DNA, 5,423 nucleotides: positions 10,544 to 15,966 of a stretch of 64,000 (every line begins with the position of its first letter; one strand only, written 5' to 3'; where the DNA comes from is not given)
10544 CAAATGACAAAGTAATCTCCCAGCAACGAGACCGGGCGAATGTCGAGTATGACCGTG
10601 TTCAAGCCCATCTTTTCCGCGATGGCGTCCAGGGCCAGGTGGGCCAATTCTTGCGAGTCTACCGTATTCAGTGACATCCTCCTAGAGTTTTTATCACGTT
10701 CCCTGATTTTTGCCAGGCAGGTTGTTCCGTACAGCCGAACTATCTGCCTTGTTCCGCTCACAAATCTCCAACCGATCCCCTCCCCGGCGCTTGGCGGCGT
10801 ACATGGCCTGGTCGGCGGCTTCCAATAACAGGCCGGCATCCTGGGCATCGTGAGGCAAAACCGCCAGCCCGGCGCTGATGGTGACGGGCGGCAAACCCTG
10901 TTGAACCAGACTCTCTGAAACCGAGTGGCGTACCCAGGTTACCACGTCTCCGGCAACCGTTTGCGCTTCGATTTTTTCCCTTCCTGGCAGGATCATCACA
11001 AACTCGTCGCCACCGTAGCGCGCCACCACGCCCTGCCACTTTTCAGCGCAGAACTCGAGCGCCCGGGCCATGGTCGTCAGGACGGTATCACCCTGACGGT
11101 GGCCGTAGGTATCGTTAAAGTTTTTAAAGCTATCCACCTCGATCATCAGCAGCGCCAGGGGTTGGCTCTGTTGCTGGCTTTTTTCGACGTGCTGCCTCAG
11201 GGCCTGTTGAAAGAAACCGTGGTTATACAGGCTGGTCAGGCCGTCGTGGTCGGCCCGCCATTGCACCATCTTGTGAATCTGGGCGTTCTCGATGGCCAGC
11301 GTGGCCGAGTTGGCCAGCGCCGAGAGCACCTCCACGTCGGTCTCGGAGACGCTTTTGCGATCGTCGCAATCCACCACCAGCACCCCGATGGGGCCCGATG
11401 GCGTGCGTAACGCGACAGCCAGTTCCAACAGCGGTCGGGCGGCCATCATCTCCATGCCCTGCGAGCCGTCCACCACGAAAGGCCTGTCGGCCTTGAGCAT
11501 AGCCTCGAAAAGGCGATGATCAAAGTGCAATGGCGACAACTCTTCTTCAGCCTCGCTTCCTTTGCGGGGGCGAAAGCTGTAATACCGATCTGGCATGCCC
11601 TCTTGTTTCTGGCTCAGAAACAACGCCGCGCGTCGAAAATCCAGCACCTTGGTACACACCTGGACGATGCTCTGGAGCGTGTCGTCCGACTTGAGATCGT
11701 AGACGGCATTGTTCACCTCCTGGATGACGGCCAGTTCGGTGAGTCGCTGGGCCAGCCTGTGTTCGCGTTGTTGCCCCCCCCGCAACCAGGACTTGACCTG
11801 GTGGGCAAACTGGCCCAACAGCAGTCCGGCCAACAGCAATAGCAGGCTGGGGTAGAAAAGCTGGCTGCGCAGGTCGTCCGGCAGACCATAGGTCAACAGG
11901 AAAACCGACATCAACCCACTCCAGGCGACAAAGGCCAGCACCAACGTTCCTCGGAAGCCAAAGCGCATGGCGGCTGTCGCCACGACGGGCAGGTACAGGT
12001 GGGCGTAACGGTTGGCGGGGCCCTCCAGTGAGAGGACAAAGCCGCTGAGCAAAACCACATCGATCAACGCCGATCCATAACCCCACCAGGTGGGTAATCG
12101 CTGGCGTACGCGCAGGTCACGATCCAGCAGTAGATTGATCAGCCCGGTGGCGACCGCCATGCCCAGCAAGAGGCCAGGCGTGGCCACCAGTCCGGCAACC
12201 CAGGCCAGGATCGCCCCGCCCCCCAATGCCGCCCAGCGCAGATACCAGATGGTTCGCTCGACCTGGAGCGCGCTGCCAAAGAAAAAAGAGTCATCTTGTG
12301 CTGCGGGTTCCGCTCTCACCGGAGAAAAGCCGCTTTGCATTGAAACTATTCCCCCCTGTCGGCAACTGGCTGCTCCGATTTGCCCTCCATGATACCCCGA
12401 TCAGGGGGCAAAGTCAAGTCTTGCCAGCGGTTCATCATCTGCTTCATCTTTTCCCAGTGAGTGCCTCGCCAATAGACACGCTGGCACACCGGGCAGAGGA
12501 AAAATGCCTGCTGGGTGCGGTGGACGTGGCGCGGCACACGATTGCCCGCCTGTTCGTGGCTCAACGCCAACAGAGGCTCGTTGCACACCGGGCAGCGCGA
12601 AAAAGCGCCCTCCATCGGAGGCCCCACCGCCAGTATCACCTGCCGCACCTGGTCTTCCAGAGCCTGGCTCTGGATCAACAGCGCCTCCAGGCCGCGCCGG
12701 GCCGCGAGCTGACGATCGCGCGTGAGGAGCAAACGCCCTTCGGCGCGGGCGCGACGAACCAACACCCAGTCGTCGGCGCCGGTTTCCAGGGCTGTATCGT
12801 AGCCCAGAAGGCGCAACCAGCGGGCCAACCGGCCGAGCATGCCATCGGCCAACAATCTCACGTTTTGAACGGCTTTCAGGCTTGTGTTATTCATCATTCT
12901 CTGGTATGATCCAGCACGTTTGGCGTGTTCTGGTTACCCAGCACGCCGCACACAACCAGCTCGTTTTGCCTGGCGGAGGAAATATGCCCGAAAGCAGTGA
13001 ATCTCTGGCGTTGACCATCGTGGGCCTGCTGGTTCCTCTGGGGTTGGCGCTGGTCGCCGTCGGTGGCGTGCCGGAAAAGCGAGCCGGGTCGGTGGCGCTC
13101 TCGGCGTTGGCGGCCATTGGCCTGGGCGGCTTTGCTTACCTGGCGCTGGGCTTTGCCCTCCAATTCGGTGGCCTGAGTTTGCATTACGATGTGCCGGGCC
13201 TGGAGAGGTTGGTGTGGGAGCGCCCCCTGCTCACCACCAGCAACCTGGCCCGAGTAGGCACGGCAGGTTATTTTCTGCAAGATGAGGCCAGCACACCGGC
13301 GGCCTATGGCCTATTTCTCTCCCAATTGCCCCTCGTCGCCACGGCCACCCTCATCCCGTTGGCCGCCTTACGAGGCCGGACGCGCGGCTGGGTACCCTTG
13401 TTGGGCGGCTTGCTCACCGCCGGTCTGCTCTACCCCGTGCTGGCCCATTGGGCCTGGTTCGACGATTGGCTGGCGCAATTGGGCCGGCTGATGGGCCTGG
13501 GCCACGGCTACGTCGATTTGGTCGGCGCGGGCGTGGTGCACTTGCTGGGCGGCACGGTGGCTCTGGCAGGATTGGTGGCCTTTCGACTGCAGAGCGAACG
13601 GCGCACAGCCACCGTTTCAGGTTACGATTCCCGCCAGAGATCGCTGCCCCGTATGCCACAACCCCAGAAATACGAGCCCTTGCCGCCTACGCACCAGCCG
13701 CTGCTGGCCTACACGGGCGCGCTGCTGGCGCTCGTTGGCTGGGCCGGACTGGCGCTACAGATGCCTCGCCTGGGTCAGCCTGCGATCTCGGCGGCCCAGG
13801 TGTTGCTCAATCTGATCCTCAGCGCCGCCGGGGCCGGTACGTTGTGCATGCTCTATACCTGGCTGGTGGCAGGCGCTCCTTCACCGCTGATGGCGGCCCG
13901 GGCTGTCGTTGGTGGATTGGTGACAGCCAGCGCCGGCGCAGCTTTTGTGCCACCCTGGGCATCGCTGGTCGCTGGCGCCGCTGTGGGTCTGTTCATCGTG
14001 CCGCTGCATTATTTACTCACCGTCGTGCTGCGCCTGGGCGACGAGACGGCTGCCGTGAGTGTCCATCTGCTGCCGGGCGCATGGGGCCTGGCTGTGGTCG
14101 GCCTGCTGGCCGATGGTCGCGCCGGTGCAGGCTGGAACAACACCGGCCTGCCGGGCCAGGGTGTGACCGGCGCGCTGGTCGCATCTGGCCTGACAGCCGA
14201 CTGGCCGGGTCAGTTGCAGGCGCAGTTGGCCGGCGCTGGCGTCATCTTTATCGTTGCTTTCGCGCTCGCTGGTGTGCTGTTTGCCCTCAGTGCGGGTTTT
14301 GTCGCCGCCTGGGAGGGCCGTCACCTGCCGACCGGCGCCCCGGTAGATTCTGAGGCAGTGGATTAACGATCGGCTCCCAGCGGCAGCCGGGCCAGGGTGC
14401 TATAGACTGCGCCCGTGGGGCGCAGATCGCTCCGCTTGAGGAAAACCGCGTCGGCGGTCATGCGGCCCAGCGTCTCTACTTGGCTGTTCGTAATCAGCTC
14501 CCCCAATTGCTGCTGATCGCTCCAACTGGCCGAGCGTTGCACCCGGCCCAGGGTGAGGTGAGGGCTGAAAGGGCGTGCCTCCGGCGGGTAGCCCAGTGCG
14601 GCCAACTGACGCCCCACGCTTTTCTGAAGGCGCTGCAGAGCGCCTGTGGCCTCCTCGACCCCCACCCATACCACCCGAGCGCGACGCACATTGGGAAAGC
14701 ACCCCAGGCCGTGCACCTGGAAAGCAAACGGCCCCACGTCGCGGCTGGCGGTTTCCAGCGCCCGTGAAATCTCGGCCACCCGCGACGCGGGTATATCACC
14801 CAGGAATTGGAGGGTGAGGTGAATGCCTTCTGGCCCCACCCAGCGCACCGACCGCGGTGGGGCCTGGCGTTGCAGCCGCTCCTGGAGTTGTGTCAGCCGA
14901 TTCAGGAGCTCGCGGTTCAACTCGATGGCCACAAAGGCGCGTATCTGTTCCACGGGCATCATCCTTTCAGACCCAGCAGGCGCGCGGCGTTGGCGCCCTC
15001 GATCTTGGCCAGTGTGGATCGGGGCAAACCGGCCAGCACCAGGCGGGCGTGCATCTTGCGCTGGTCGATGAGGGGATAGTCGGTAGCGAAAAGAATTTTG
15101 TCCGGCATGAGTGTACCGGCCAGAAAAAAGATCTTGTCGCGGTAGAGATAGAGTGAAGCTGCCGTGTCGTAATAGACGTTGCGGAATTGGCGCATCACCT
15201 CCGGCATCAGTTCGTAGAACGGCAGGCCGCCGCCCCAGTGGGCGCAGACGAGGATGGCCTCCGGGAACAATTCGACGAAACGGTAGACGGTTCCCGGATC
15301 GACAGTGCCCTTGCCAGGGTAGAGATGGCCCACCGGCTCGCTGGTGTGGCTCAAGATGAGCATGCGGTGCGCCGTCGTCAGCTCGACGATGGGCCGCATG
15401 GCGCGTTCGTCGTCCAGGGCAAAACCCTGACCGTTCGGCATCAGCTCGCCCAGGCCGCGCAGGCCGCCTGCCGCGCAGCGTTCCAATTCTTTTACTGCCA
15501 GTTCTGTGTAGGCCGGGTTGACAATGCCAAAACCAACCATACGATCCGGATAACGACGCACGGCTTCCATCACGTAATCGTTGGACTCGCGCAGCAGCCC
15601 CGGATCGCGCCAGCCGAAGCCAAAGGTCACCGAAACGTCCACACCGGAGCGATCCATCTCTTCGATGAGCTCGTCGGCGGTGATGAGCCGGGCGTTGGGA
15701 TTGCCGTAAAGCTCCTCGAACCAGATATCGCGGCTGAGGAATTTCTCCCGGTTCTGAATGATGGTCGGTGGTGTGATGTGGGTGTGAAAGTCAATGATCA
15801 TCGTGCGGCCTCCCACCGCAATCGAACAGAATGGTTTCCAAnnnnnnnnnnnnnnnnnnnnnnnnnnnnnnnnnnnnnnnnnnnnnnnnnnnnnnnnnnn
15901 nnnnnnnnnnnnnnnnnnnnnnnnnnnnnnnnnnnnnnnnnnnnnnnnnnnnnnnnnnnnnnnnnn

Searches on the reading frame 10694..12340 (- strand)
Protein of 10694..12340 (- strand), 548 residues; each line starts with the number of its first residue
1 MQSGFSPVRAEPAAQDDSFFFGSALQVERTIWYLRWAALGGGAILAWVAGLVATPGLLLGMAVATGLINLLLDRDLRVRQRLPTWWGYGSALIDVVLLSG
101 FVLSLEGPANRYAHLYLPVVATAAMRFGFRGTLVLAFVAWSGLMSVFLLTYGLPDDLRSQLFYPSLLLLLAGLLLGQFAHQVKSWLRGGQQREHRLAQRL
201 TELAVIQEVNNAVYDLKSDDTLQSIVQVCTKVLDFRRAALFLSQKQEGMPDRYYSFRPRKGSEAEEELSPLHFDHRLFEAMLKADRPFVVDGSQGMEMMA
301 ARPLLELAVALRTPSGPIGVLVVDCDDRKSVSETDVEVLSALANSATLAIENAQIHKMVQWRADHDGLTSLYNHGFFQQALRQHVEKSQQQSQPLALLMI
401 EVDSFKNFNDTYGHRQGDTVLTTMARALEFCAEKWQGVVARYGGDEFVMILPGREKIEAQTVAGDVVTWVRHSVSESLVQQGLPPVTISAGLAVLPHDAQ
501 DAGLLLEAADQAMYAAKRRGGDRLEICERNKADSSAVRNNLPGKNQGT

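Call 47: search_protein_families(library=pfam, proteins=[window:10694-12340:-], max_evalue=0.00001)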
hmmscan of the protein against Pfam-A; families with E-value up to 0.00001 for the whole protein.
window:10694-12340:- (548 aa): 4 families
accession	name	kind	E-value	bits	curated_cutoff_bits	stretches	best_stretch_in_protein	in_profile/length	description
PF00990.26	GGDEF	-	2.4e-42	144.9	23.8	1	363-522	1-160/161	Diguanylate cyclase, GGDEF domain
PF13492.12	GAF_3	-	2e-09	38.4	27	1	219-352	3-129/129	GAF domain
PF13185.12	GAF_2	-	2.7e-07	31.3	28.6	1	219-351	5-136/136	GAF domain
PF24898.2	GGDEF_GdpP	-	1.1e-06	29.3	30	1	400-532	1-124/126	Cyclic-di-AMP phosphodiesterase GdpP-like, GGDEF domain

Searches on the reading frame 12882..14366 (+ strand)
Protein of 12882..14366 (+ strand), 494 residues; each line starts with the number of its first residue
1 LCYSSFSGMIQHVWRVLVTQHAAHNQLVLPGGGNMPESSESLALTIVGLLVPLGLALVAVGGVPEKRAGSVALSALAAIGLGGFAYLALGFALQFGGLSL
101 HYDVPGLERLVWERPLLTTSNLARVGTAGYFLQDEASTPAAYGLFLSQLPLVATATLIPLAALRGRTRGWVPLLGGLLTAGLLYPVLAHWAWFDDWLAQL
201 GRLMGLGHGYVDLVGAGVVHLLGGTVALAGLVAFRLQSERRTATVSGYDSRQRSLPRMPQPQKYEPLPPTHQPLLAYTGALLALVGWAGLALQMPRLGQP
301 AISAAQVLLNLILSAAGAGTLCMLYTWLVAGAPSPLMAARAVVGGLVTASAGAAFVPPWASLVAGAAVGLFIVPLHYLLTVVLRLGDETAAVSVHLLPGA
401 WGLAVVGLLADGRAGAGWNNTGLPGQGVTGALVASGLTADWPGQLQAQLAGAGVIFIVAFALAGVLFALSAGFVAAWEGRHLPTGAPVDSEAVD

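Call 47: search_protein_families(library=pfam, proteins=[window:12882-14366:+], max_evalue=0.00001)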
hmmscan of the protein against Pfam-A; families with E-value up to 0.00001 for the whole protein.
window:12882-14366:+ (494 aa): 1 family
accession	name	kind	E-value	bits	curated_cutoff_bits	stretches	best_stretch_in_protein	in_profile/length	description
PF00909.26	Ammonium_transp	-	2.4e-38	132.3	23.2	1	45-469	7-371/399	Ammonium Transporter Family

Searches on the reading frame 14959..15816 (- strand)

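Call 47: search_protein_families(library=pfam, proteins=[window:14959-15816:-], max_evalue=0.00001)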
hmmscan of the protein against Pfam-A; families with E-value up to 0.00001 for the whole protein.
window:14959-15816:- (285 aa): 1 family
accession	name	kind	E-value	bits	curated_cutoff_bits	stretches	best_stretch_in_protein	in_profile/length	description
PF04909.20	Amidohydro_2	-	2e-32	113.6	26.4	1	8-283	1-289/289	Amidohydrolase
